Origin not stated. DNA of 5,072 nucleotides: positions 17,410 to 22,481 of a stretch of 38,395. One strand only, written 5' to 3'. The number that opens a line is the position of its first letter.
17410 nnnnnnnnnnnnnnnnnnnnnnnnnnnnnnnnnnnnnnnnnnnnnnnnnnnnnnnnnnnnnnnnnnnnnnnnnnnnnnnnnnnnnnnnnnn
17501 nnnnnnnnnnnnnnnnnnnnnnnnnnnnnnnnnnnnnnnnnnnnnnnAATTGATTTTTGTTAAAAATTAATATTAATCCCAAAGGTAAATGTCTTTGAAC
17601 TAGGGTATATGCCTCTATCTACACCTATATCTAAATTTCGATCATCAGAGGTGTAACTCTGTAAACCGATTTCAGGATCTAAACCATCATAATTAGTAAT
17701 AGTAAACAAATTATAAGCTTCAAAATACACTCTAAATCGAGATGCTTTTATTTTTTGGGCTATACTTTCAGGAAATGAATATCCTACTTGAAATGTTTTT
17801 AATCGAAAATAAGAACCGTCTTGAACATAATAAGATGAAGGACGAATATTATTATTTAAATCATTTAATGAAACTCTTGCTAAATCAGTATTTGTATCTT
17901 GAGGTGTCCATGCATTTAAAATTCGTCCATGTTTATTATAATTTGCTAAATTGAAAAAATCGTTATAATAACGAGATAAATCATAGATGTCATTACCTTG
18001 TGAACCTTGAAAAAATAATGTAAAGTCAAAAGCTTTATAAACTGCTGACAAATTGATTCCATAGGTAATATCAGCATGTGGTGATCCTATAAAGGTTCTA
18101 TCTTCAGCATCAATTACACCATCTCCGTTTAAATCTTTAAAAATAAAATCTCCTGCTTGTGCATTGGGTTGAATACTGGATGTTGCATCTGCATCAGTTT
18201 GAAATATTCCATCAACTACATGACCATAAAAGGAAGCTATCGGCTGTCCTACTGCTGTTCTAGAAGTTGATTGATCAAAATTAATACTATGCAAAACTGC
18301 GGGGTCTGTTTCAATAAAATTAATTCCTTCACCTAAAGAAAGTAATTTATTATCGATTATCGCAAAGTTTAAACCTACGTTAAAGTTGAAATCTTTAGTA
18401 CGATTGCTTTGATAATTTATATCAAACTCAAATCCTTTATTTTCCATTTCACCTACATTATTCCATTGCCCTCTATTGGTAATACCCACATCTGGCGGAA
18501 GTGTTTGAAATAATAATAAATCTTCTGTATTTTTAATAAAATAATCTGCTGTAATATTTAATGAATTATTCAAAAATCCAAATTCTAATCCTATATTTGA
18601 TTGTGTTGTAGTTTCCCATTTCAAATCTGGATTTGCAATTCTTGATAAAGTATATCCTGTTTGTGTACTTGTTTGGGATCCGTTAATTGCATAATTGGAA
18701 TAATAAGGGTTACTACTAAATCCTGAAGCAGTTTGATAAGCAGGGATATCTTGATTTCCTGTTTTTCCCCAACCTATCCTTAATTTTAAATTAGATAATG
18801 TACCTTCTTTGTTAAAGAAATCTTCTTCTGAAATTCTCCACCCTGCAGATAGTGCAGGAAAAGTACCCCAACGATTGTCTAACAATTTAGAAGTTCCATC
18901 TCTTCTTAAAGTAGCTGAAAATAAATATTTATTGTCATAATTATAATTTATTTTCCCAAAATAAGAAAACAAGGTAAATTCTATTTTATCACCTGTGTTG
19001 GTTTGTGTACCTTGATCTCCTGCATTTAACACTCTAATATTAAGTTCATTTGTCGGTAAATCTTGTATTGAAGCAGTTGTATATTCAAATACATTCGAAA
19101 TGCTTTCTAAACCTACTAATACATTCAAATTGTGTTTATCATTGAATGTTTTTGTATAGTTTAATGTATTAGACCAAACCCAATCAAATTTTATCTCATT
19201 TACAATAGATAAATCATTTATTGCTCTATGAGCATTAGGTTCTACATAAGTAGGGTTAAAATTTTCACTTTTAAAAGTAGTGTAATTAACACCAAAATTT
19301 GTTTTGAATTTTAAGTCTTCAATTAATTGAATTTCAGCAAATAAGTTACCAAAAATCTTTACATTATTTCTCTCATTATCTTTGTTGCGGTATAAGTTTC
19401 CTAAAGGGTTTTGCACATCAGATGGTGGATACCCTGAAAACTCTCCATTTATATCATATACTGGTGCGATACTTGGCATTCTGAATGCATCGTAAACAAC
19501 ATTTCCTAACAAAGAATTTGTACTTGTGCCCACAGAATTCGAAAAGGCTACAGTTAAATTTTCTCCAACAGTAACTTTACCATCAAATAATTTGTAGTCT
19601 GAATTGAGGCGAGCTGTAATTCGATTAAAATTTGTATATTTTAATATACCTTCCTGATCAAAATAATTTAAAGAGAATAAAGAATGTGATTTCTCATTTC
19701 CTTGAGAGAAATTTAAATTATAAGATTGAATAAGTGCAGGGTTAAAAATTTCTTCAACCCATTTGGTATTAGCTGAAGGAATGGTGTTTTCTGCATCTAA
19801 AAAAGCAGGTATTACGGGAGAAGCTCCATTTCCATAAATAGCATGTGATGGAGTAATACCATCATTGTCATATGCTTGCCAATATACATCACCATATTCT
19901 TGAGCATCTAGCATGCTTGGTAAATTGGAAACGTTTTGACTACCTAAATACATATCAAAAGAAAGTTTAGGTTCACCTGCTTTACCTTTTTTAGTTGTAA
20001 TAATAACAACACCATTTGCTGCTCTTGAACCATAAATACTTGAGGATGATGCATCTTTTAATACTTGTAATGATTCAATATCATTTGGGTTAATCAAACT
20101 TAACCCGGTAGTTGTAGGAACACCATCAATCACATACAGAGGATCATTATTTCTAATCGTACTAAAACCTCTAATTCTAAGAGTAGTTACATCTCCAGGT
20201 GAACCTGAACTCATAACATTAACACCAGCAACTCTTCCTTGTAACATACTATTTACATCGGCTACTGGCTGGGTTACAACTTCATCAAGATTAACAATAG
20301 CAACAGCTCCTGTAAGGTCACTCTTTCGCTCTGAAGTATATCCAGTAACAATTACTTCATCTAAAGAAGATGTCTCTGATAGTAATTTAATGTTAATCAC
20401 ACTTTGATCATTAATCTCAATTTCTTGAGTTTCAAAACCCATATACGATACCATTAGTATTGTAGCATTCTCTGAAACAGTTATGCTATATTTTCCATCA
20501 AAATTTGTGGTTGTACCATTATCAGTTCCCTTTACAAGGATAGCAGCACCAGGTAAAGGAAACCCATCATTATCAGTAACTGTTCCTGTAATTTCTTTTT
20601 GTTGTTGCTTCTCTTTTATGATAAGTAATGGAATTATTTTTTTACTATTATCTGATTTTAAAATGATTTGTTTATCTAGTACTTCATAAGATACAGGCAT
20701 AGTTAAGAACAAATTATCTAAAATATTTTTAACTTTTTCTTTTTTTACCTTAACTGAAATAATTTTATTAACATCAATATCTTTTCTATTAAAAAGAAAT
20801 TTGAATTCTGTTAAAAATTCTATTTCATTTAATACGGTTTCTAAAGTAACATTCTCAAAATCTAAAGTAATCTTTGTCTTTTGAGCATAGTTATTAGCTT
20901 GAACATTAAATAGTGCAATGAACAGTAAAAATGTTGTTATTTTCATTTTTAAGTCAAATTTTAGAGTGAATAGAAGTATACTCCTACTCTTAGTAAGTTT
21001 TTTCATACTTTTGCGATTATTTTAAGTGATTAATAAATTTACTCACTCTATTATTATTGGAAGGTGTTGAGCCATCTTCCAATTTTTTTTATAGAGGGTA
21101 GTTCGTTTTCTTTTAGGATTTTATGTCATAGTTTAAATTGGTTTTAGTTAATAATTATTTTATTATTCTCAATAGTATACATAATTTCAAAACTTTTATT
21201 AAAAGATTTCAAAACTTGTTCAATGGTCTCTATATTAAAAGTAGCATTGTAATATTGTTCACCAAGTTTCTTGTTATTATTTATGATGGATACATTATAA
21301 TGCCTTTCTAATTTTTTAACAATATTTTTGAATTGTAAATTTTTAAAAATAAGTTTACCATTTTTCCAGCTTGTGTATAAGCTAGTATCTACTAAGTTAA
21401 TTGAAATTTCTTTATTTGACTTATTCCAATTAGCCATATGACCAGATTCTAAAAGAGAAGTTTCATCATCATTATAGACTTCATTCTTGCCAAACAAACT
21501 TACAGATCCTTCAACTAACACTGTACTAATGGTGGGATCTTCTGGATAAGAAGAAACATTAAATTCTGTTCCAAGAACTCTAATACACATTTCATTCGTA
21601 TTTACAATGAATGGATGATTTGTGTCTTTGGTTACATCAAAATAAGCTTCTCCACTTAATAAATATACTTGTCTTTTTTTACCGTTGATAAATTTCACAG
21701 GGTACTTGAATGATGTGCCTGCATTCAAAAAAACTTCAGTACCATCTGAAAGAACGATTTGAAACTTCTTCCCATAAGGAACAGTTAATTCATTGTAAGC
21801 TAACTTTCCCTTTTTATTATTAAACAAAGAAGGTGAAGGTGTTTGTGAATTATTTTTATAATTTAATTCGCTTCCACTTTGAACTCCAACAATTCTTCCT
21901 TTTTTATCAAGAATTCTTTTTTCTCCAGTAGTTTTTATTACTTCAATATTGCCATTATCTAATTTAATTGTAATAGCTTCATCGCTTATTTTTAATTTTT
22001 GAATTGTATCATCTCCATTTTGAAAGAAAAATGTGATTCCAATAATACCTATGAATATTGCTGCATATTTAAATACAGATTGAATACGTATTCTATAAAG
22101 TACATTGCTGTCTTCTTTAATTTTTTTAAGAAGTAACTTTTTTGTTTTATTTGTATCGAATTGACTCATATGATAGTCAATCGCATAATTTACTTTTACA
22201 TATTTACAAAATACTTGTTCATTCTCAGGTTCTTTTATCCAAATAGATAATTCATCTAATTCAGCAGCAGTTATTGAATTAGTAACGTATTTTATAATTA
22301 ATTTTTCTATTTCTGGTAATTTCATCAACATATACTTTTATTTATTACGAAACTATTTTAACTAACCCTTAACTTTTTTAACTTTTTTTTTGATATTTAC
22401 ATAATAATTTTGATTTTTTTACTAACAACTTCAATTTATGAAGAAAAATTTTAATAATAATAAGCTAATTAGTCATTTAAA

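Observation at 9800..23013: Sigma/anti-sigma-controlled SusC/SusD PUL pairing two GH92 alpha-mannosidases with a phospholipase-C-like phosphodiesterase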

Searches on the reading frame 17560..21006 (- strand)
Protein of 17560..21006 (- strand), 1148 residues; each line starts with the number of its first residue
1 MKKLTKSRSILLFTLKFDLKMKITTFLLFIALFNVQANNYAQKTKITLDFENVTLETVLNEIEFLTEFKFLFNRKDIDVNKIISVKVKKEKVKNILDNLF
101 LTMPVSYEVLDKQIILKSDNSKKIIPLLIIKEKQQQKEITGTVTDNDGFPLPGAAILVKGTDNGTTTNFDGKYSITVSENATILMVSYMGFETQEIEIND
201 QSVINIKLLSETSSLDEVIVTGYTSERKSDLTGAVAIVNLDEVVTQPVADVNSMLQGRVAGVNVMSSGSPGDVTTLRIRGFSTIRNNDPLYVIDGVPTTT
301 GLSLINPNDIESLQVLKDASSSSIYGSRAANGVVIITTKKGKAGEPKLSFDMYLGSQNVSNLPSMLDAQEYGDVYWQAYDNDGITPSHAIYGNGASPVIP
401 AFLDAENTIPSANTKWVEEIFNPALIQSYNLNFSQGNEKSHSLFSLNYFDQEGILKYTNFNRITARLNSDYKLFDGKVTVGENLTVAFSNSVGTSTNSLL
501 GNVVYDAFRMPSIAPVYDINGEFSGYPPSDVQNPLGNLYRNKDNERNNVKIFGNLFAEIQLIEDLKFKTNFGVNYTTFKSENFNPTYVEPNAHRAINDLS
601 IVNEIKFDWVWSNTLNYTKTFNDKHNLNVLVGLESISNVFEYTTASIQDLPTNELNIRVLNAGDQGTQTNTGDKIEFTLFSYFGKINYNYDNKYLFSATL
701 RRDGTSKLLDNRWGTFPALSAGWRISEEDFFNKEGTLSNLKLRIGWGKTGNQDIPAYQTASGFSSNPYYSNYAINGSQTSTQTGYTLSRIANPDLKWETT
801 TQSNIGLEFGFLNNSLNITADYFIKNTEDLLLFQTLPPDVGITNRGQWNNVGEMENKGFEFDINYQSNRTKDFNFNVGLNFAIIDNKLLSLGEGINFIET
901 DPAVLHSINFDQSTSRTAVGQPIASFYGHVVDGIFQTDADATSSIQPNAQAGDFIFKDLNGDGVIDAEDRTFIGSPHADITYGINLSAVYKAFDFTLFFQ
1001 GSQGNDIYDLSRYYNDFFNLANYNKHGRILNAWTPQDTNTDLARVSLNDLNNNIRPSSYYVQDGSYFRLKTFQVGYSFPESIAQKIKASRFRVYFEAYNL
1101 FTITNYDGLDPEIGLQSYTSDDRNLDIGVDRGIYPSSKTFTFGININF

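Call 3: search_protein_families(library=pfam, proteins=[window:17560-21006:-])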
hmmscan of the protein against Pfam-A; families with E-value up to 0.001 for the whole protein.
window:17560-21006:- (1148 aa): 6 families
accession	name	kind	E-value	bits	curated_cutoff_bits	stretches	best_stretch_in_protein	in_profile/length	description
PF07715.20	Plug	-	3.8e-21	76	23.9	1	228-333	2-107/107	TonB-dependent Receptor Plug Domain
PF00593.30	TonB_dep_Rec_b-barrel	-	1e-20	75.5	27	1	616-886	114-350/436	TonB dependent receptor-like, beta-barrel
PF13715.12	CarbopepD_reg_2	-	5e-20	71.8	32.2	1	139-220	1-88/88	CarboxypepD_reg-like domain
PF13620.12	CarboxypepD_reg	-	3e-12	47.1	32.3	1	139-208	2-81/82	Carboxypeptidase regulatory-like domain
PF07660.19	STN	-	1.6e-08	34.6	28.4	1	69-117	2-50/52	Secretin and TonB N terminus short domain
PF15976.11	CooC_C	-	0.00011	22.6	29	1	138-203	18-80/93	CS1-pili formation C-terminal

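Call 4: search_protein_families(library=ncbifam, proteins=[window:17560-21006:-])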
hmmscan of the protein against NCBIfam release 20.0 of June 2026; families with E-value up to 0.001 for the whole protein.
window:17560-21006:- (1148 aa): 3 families
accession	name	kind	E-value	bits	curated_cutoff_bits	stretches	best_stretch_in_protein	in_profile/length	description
TIGR04056.1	OMP_RagA_SusC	subfamily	1.3e-276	920.7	368.25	1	138-1148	2-981/981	SusC/RagA family TonB-linked outer membrane protein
TIGR04057.1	SusC_RagA_signa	signature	1.9e-17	62.8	46.2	1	309-339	1-31/31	SusC/RagA subfamily TonB-dependent outer membrane receptor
TIGR01779.1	TonB-B12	equivalog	3.1e-13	49.2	599.7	1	208-362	21-176/614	TonB-dependent vitamin B12 receptor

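Call 29: search_solved_structures(query=window:17560-21006:-, max_evalue=1e-20)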
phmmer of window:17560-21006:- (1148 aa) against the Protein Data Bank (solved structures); distinct sequences matched with E-value up to 1e-20: 9.
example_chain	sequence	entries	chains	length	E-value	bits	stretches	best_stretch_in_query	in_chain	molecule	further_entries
5t3r_D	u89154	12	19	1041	1.2e-193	649.3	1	139-1119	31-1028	SusC homolog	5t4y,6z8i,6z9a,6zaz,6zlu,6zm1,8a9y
6zlt_B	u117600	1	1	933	6.6e-178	597.2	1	218-1119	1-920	SusC homolog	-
8aa4_A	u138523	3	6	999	2.4e-173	582.1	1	130-1148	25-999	SusC homolog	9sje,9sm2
6sli_B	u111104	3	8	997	7.2e-92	312.3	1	136-1143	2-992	RagA protein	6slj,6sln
6sml_B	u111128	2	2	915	8.5e-78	265.7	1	218-1143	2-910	RagA protein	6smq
6sm3_B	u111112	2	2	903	1.2e-75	258.6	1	230-1143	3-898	RagA protein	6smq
8ypt_C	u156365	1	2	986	2.3e-61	211.3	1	216-1115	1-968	TonB-linked outer membrane protein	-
8ypu_C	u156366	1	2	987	2.6e-61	211.1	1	216-1116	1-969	SusC/RagA family TonB-linked outer membrane protein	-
5fq6_B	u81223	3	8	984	2.1e-40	141.9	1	192-1148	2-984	SUSC/RAGA FAMILY TONB-LINKED OUTER MEMBRANE PROTEIN | BT_2264 | OUTER MEMBRANE PROTEIN OMP121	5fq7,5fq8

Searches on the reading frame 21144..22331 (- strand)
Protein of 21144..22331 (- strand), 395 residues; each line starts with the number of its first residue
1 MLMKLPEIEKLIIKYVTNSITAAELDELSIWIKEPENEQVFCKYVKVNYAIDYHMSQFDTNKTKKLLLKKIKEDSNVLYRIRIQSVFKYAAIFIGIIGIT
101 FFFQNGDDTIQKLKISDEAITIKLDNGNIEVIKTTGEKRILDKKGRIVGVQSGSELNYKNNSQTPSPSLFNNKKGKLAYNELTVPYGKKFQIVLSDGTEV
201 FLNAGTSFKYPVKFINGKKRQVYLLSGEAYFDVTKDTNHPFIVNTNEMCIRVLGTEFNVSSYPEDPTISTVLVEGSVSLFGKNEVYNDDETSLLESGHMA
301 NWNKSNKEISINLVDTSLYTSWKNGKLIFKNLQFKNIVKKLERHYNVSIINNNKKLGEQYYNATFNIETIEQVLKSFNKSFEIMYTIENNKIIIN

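Call 3: search_protein_families(library=pfam, proteins=[window:21144-22331:-])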
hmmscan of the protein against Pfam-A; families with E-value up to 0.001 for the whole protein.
window:21144-22331:- (395 aa): 2 families
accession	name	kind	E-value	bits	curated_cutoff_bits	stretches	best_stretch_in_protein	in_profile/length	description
PF04773.18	FecR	-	6.4e-20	71.8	24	1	185-277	6-96/97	FecR protein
PF16344.10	FecR_C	-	2.8e-16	59.8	24.4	1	326-394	1-70/70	FecR, C-terminal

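Call 4: search_protein_families(library=ncbifam, proteins=[window:21144-22331:-])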
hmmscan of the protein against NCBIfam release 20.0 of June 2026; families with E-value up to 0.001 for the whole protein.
window:21144-22331:- (395 aa): 2 families
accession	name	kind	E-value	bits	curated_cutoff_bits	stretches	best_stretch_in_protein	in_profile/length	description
NF007296.1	PRK09774.1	equivalog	1.7e-13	50.4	385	1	186-383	111-298/313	ferric citrate uptake sigma factor regulator FecR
NF047528.1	LIMLP_03685_anti-sigma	equivalog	3.7e-08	32.9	200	1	217-346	149-264/347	LIMLP_03685 family anti-sigma factor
